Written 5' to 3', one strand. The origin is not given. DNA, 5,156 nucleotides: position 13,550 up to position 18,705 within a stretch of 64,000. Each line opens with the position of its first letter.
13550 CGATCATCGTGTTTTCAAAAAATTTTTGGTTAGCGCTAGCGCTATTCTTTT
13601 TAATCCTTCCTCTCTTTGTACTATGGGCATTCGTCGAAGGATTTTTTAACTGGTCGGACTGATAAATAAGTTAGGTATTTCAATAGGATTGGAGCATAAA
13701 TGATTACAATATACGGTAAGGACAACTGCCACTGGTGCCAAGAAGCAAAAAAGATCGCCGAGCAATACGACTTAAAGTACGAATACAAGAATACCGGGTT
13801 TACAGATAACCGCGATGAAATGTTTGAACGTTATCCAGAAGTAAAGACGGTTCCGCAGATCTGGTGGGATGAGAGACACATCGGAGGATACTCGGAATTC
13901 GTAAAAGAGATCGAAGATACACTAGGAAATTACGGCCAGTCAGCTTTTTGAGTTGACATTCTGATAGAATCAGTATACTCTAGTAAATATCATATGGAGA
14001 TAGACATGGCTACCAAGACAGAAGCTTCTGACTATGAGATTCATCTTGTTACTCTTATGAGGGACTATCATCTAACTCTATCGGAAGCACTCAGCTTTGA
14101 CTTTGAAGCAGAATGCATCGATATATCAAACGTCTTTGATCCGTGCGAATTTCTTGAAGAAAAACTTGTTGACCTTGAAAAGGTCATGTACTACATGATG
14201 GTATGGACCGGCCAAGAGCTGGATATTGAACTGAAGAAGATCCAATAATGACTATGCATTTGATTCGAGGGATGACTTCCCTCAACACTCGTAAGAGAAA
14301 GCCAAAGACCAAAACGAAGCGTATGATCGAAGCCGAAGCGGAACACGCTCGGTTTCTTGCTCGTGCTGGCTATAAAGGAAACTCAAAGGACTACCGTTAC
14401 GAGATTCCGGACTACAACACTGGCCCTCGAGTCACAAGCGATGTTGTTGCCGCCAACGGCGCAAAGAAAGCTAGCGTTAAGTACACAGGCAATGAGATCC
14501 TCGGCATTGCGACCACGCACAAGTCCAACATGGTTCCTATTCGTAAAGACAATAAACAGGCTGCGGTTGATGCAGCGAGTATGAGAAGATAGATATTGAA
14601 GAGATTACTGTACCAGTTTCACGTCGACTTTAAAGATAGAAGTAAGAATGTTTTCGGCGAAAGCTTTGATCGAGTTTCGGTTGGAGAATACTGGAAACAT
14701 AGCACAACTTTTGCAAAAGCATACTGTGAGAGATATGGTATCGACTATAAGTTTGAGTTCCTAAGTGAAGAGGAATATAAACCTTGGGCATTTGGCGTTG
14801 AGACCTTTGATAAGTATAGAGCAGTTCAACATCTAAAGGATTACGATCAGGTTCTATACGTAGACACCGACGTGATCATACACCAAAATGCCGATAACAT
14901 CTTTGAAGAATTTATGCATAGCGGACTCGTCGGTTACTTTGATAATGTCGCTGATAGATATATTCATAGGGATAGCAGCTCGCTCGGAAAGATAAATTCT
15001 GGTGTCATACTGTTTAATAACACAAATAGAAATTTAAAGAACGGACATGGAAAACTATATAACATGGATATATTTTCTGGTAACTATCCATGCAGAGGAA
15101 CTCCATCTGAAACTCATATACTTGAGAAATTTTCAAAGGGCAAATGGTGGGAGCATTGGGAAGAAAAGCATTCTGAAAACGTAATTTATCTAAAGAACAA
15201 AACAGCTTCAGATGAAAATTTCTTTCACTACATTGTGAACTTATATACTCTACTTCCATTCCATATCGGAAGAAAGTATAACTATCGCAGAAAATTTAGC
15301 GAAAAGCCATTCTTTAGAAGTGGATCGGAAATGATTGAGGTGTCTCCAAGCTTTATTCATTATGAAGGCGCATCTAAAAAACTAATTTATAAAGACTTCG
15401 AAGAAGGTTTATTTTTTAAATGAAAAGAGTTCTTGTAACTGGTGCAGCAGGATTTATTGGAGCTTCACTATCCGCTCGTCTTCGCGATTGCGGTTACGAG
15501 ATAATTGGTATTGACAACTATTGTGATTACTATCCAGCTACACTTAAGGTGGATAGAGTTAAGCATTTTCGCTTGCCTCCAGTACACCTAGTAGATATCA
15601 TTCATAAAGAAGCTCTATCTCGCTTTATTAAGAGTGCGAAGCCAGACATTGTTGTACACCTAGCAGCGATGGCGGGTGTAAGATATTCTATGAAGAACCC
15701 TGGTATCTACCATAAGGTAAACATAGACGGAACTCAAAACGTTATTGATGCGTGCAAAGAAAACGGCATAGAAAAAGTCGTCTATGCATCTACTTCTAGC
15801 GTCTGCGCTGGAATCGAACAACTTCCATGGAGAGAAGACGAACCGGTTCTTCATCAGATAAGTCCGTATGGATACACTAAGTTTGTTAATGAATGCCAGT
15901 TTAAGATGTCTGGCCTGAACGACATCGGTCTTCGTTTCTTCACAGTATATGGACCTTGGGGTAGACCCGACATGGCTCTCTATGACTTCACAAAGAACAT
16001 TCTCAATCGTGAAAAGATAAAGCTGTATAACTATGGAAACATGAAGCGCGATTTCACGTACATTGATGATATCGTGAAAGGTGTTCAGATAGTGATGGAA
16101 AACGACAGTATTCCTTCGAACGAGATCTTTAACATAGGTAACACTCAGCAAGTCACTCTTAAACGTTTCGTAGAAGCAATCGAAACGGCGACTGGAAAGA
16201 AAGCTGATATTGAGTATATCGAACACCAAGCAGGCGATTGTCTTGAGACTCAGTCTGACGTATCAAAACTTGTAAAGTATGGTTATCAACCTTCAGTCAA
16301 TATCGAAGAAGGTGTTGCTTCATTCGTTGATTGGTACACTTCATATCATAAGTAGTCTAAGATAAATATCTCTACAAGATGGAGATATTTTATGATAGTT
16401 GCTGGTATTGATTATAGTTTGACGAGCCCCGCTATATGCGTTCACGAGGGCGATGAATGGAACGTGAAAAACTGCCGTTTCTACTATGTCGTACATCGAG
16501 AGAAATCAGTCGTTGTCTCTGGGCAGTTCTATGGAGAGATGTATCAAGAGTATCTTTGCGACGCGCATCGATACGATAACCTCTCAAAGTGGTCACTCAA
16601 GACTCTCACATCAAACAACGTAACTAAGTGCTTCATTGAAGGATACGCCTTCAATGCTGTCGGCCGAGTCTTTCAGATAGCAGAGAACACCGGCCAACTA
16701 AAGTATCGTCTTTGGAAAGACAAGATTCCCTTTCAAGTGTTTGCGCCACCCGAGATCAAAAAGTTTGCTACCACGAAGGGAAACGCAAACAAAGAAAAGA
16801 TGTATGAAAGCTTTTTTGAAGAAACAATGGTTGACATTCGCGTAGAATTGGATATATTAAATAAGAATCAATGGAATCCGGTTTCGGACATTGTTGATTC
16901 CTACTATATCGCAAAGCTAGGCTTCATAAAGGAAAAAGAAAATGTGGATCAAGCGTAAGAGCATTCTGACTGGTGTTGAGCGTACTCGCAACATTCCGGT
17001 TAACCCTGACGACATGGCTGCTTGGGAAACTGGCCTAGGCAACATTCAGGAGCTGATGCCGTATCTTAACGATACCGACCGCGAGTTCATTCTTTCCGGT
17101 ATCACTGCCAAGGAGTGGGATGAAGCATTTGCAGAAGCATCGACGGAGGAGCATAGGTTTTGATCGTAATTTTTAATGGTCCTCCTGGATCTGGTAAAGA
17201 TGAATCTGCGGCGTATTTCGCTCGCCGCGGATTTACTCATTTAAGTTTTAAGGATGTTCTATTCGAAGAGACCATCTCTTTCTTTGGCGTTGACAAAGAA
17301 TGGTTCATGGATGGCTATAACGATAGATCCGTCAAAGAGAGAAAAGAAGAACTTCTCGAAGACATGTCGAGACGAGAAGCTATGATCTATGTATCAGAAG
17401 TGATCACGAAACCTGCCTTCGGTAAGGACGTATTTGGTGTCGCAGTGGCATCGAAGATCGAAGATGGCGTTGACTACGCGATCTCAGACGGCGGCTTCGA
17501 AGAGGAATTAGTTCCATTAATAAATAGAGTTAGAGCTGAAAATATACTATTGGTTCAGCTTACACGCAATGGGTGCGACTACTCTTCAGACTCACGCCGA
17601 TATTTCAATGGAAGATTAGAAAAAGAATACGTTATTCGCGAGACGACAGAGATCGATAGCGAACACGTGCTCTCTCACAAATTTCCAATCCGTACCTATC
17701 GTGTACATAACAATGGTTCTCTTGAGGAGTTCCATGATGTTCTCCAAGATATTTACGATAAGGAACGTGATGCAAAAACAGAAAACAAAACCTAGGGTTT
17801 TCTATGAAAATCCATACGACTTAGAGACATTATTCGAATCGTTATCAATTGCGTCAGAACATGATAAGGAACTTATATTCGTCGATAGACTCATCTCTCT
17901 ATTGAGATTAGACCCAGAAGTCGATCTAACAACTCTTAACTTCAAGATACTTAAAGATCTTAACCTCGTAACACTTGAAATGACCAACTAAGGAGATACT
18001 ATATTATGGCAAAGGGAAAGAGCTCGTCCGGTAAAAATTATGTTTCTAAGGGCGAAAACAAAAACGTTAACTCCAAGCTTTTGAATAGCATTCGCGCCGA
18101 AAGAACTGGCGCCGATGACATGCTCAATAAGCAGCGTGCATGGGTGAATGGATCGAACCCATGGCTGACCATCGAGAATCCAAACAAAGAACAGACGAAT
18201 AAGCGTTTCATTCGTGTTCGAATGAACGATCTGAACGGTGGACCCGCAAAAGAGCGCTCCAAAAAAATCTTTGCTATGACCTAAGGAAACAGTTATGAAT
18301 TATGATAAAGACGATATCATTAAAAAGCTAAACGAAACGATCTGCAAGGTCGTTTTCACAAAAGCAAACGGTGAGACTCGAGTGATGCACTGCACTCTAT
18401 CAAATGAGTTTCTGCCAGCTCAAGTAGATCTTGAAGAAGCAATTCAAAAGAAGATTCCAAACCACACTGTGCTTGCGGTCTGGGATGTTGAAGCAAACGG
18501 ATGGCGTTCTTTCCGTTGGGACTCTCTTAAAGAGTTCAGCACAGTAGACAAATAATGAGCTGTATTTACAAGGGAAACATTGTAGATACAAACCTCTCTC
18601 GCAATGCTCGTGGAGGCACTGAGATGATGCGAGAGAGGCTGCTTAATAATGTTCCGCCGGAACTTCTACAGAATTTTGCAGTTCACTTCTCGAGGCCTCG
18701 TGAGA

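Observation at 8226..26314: Six-copy conserved promoter-operator module with a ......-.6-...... palindrome and a shared 5' leader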

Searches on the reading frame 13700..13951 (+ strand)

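Call 52: search_protein_families(library=pfam, max_evalue=0.01, proteins=[window:13700-13951:+])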
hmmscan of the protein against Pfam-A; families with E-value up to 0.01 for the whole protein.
window:13700-13951:+ (83 aa): 4 families
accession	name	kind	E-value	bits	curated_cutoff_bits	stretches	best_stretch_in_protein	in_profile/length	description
PF00462.30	Glutaredoxin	-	2.9e-10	40.6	22.9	1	2-61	1-60/60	Glutaredoxin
PF05768.20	Glrx-like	-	0.00023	21.9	26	1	2-58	2-57/77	Glutaredoxin-like domain (DUF836)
PF23324.1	DUF7086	-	0.0062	16.9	27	1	2-54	10-62/134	Domain of unknown function (DUF7086)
PF13417.12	GST_N_3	-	0.0065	17.2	22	1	5-55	2-51/75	Glutathione S-transferase, N-terminal domain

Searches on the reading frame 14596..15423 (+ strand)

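Call 52: search_protein_families(library=pfam, max_evalue=0.01, proteins=[window:14596-15423:+])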
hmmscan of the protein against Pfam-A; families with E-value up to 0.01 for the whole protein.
window:14596-15423:+ (275 aa): 1 family
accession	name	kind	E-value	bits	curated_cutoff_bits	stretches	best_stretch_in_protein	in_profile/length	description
PF01501.26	Glyco_transf_8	-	0.0055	16.8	24.3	0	61-112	77-128/253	Glycosyl transferase family 8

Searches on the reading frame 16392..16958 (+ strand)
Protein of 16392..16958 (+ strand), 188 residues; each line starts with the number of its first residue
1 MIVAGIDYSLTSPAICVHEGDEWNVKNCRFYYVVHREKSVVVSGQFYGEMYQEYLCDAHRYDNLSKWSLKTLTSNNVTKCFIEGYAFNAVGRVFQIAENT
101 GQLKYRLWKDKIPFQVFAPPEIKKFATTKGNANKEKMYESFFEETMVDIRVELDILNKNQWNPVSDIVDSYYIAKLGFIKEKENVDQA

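Call 53: search_protein_families(library=pfam, max_evalue=0.01, proteins=[window:16392-16958:+])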
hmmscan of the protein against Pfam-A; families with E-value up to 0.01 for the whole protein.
window:16392-16958:+ (188 aa): 1 family
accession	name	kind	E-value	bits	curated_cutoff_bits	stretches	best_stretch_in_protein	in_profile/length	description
PF02075.23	RuvC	-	0.0064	16.8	22.2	1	72-137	53-119/148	Crossover junction endodeoxyribonuclease RuvC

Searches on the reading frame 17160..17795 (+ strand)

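Call 53: search_protein_families(library=pfam, max_evalue=0.01, proteins=[window:17160-17795:+])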
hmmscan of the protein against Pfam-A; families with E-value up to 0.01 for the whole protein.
window:17160-17795:+ (211 aa): 2 families
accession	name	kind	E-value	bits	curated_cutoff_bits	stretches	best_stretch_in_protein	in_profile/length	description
PF13207.12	AAA_17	-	0.0022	18.7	27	1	7-51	2-48/136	AAA domain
PF13238.12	AAA_18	-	0.009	16.9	29.4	0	3-40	1-38/128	AAA domain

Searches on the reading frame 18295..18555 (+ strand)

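Call 53: search_protein_families(library=pfam, max_evalue=0.01, proteins=[window:18295-18555:+])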
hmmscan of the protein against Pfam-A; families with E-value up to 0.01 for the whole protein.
window:18295-18555:+ (86 aa): 1 family
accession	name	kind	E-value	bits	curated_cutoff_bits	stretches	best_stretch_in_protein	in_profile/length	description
PF10902.13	WYL_2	-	8.6e-17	61.6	26.7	1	7-78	3-73/74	WYL_2, Sm-like SH3 beta-barrel fold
